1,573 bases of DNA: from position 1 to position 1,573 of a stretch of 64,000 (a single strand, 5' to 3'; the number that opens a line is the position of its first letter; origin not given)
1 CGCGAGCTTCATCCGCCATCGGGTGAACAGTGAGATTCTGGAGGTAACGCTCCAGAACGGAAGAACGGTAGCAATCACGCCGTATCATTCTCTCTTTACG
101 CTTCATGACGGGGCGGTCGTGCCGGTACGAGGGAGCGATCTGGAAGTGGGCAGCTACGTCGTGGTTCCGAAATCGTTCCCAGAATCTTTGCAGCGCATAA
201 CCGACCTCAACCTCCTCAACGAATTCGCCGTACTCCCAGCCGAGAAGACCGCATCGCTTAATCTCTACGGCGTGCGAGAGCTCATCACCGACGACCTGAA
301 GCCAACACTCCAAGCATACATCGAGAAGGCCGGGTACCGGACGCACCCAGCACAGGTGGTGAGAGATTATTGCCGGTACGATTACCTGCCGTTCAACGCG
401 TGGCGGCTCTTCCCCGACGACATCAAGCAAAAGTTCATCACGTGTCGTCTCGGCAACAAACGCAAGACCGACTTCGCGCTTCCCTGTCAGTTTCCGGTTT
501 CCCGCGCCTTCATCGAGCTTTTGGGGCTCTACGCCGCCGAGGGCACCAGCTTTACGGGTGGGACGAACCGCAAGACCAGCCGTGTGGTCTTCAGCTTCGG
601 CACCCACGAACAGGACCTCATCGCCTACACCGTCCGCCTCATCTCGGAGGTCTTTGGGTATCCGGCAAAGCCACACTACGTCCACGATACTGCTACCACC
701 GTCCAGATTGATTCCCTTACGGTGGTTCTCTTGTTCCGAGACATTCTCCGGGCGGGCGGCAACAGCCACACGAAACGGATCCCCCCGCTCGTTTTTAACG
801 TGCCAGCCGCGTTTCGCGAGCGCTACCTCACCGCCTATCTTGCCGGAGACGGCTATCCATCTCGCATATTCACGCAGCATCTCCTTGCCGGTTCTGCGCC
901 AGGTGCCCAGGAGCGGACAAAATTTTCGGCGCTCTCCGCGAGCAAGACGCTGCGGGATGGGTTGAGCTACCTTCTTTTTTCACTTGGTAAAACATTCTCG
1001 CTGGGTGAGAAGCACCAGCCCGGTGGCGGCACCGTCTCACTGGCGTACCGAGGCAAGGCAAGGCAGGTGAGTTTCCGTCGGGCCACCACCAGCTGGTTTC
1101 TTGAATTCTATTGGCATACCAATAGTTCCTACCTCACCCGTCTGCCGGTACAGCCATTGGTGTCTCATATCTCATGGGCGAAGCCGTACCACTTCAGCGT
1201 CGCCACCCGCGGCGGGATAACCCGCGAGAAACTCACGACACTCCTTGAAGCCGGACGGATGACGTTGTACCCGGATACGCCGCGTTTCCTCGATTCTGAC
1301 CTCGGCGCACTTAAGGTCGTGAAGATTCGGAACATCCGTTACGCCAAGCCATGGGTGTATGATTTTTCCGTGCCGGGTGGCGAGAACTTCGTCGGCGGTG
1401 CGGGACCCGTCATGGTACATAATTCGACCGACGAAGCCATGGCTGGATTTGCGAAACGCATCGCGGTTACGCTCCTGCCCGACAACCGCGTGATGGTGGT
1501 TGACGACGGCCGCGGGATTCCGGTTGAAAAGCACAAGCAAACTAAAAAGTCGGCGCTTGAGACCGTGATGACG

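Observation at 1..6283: gyrB carrying at least three inteins with three different endonuclease solutions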

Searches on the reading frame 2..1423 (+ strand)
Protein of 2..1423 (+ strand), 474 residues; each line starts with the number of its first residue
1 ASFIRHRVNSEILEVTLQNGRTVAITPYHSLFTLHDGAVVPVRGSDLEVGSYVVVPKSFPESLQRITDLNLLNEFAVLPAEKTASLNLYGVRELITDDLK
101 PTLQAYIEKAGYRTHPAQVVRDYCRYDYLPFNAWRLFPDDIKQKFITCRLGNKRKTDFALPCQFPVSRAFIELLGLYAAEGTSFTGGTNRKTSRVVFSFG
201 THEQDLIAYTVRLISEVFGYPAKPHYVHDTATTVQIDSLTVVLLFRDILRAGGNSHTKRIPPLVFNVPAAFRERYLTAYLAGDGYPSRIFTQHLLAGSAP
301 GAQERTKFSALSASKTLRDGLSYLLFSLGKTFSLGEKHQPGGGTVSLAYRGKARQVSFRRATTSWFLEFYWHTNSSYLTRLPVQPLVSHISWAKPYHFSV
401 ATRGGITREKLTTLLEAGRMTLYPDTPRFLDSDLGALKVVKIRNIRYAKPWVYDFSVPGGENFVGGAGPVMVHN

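Call 7: search_protein_families(library=pfam, proteins=[window:2-1423:+], max_evalue=1)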
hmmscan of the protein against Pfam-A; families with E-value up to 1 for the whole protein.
window:2-1423:+ (474 aa): 2 families
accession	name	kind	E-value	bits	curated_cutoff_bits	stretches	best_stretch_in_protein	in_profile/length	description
PF14890.11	Intein_splicing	-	7e-17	62.1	35.8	1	3-474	41-155/155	Intein splicing domain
PF14528.11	LAGLIDADG_3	-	0.0026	18.4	22.5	0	173-225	7-53/82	LAGLIDADG-like domain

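Call 18: find_related_loci(query=window:2-1423:+, collection=genome_contigs, flank=6000)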
Query window:2-1423:+ (474 aa) in genome_contigs; peptide patterns used: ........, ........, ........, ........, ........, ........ (x = any residue, [..] = any of these).
89 stretches matched a pattern; 1 encode a relative of the query (tblastn E <= 1e-3); 1 distinct loci.
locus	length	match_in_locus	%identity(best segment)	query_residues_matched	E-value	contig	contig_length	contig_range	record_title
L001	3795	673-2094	88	1-474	0e+0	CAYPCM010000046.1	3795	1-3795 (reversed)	MAG TPA_asm: uncultured Candidatus Saccharibacteria bacterium isolate SRP269290_co2_445 genome assembly, contig: NODE_39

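Call 34: find_homologous_proteins(query=window:2-1423:+, max_evalue=0.00001)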
Query window:2-1423:+ (474 aa): 17 proteins with E <= 0.00001 among 8000 candidates.
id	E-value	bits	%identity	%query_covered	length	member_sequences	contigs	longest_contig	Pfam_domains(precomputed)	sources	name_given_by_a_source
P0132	6.3e-156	538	58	90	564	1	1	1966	PF14890.12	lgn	-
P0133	2.9e-124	434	44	99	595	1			PF14528.12,PF14890.12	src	-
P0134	1.8e-121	425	46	100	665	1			PF02518.32,PF14528.12,PF14890.12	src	-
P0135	2.6e-115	404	44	100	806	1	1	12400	PF02518.32,PF14528.12,PF00204.32,PF14890.12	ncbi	ncbi:MAG: ATP-binding protein, partial [Pyrinomonadaceae bacterium]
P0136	2.8e-113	398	43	100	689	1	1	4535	PF02518.32,PF14528.12,PF14890.12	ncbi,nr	ncbi:hypothetical protein FJ208_00185, partial [Candidatus Gribaldobacteria bacterium]|nr:hypothetic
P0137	4.6e-108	380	43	100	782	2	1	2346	PF02518.32,PF14890.12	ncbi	ncbi:MAG: ATP-binding protein, partial [Blastocatellia bacterium]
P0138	1.0e-100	356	42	100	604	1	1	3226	PF14528.12,PF14890.12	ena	-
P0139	1.9e-95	339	43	89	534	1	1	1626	PF14528.12,PF14890.12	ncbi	ncbi:MAG: hypothetical protein ACK8QZ_07320, partial [Anaerolineales bacterium]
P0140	2.3e-94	335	43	87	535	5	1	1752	PF14890.12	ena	-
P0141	6.2e-93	330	59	56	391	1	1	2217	PF14890.12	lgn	-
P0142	3.8e-83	298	43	70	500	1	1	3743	PF14890.12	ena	-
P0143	1.2e-81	293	46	70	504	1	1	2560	PF14528.12,PF14890.12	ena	-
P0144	9.4e-65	238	35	100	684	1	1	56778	PF02518.32,PF14528.12,PF13589.13,PF14890.12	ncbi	ncbi:MAG: ATP-binding protein, partial [Haloarculaceae archaeon]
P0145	7.0e-62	228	35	97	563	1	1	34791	PF14528.12,PF14890.12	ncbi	ncbi:MAG: hypothetical protein ABEH66_03815, partial [Halobacteriales archaeon]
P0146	5.2e-57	212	33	98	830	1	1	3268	PF02518.32,PF14528.12,PF13589.13,PF14890.12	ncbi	ncbi:MAG: DNA topoisomerase VI subunit B, partial [Candidatus Micrarchaeota archaeon]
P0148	2.4e-37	147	28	98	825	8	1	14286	PF00382.25,PF14528.12,PF14890.12,PF08271.18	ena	-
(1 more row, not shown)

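Call 44: search_solved_structures(query=L001:469-2094:+, max_evalue=0.01)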
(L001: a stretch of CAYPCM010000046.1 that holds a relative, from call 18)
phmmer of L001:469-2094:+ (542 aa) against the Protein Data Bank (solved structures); distinct sequences matched with E-value up to 0.01: 8.
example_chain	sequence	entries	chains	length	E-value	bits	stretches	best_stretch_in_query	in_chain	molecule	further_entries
5o9i_A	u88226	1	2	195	1.2e-23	86.8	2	3-132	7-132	Transcription initiation factor IIB,Transcription initiation factor IIB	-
5o9j_A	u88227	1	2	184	1.6e-22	83.1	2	3-127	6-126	Transcription initiation factor IIB,Transcription initiation factor IIB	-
2cw7_A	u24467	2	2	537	6.6e-22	81.1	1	7-153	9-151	Endonuclease PI-PkoII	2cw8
6rpp_A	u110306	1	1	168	1.3e-08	37.1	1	3-124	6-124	Cell division control protein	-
6rpq_A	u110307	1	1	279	1.3e-07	33.9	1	3-130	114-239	Ubiquitin-like protein SMT3,1108aa long hypothetical cell division control protein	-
4o1s_A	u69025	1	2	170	1.3e-05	27.3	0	40-123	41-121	V-type ATP synthase alpha chain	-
2jmz_A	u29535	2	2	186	0.00067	21.6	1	2-126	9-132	Hypothetical protein MJ0781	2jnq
8ubs_A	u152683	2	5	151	0.0033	19.4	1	42-122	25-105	NrdJ-1 | Nrdj-1 intein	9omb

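Call 73: search_protein_families(library=phrogs, proteins=[window:2-1423:+], max_evalue=0.01)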
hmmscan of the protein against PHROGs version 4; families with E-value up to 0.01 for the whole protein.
window:2-1423:+ (474 aa): 0 families

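Call 82: search_protein_representatives(protein=window:2-1423:+)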
Query: 474 residues. Proteins with E-value up to 0.001 (for the whole library): 1151; up to 1e-10: 300; up to 1e-30: 28. The best 150 are listed.
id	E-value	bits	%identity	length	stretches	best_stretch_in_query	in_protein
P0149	1.8e-176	604.2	60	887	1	4-474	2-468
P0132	2.0e-156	538.1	58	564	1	2-426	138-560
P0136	8.8e-114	397.5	43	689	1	2-474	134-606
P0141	2.0e-93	330.4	60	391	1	2-266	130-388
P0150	2.0e-61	224.9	36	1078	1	3-474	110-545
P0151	2.3e-56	208.2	34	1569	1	2-474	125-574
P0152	2.7e-50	188.2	29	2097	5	4-283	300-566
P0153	1.4e-48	182.6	36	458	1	2-338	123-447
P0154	2.0e-47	178.7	32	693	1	4-474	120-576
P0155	2.0e-45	172.1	28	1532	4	4-283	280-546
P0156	1.3e-44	169.4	34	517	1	2-333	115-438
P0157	1.6e-44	169.2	37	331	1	122-438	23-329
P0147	3.6e-44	168.0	48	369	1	2-234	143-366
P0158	3.2e-41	158.2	34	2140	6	1-286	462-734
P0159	1.5e-40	156.0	28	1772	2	2-474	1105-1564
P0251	1.9e-18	83.2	40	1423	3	2-61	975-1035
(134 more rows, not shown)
